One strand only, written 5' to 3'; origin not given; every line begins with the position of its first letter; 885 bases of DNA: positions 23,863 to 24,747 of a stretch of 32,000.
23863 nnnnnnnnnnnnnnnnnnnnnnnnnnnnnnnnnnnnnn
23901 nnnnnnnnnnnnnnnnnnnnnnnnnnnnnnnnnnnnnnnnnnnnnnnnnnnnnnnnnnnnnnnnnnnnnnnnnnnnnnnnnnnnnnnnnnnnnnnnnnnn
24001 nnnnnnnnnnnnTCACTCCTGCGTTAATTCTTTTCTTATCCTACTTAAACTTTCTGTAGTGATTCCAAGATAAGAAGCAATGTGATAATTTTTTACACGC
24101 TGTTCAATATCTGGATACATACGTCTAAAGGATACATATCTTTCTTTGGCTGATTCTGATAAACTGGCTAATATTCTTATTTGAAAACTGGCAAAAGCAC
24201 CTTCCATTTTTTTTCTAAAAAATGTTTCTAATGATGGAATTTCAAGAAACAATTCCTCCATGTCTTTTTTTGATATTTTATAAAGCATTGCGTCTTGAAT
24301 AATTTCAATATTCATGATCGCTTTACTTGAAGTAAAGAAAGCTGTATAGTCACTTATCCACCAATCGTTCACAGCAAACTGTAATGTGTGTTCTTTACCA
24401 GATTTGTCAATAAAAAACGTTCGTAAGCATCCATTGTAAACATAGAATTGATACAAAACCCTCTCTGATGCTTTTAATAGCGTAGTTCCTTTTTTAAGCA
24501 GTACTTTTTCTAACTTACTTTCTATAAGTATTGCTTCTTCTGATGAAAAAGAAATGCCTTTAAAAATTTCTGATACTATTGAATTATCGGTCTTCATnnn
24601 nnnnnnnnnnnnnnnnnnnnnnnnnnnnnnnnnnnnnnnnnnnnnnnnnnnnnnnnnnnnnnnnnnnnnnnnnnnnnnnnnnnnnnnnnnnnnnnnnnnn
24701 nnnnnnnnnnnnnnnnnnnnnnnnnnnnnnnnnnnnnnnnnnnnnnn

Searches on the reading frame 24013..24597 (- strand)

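Call 8: search_protein_families(library=pfam, proteins=[window:24013-24597:-], max_evalue=0.01)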
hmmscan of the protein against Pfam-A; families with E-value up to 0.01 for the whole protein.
window:24013-24597:- (194 aa): 2 families
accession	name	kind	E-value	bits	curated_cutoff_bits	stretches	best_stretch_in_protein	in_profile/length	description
PF00027.35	cNMP_binding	-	6.6e-07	29.7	27.5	1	34-117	4-86/89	Cyclic nucleotide-binding domain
PF13545.12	HTH_Crp_2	-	0.0011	19.4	27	1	163-194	18-49/70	Crp-like helix-turn-helix domain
